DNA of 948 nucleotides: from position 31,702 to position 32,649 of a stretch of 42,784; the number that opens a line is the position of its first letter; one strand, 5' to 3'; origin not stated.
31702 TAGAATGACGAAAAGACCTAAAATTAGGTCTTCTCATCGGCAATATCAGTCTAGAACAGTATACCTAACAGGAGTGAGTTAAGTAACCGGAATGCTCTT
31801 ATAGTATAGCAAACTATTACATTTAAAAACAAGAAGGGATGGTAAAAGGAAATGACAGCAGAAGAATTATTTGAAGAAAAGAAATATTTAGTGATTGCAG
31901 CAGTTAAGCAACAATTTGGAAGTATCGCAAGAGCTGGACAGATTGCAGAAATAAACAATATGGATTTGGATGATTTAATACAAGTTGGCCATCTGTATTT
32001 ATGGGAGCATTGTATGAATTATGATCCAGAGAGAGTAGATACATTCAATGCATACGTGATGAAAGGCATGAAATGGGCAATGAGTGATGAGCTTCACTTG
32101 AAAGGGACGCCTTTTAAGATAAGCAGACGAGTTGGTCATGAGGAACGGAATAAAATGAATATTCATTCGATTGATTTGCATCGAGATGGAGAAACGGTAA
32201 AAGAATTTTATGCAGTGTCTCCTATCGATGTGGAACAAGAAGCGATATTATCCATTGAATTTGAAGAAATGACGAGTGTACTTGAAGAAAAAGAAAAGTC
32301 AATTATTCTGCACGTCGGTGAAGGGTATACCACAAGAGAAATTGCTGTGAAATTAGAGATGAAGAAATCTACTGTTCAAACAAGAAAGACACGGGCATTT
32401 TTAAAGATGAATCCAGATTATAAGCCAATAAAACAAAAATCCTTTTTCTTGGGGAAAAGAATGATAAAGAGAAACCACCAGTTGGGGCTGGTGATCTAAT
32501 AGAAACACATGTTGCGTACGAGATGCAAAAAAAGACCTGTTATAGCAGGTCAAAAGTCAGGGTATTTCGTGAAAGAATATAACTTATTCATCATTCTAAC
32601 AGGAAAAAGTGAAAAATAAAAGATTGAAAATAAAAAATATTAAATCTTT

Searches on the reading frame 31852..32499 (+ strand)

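Call 110: search_protein_families(library=ncbifam, proteins=[window:31852-32499:+], max_evalue=0.01)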
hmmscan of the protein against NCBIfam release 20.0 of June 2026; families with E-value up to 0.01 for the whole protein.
window:31852-32499:+ (215 aa): 24 families
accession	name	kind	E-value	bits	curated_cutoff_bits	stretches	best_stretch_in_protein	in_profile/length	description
TIGR02937.1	sigma70-ECF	superfamily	1.1e-16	60.9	42.9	1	3-186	3-161/165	sigma-70 family RNA polymerase sigma factor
TIGR02479.1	FliA_WhiG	subfamily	6.8e-10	39.1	189.6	1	33-82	20-69/224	FliA/WhiG family RNA polymerase sigma factor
NF005248.0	PRK06759.1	equivalog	1.8e-09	37.5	133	1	37-189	28-153/156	RNA polymerase factor sigma-70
NF005385.0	PRK06930.1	subfamily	8.6e-08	32.1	136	1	136-189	107-161/170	positive control sigma-like factor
NF004935.0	PRK06288.1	equivalog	2.1e-07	30.9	343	1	32-83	56-107/270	RNA polymerase sigma factor WhiG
NF005413.0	PRK06986.1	subfamily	3.1e-07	30.5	201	1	36-146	40-139/241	RNA polymerase sigma factor FliA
TIGR02980.1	SigBFG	subfamily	3.7e-05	23.5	234.35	0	36-93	27-84/227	SigB/SigF/SigG family RNA polymerase sigma factor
TIGR02985.1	Sig70_bacteroi1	subfamily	0.00013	22.3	126.4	1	41-186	30-158/162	RNA polymerase sigma-70 factor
NF009170.0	PRK12517.1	subfamily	0.00017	21.1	197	1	138-184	124-170/188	RNA polymerase sigma factor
TIGR02846.1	spore_sigmaK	equivalog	0.00025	20.7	298.65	1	34-190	70-226/227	RNA polymerase sporulation sigma factor SigK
NF052445.1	RespRegMctR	equivalog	0.00025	20.5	300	1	130-180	131-181/205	two-component system response regulator MctR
NF004471.0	PRK05803.1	subfamily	0.00038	19.7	252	1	33-190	71-228/235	RNA polymerase sporulation sigma factor SigK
NF005693.0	PRK07500.1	equivalog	0.00048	19.3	315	0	36-79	64-107/289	RNA polymerase factor sigma-32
NF010500.0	PRK13919.1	subfamily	0.00062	20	226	1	34-186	45-179/186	putative RNA polymerase sigma E protein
NF005644.0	PRK07408.1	subfamily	0.00084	19.1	261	1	29-139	45-147/258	RNA polymerase sigma factor SigF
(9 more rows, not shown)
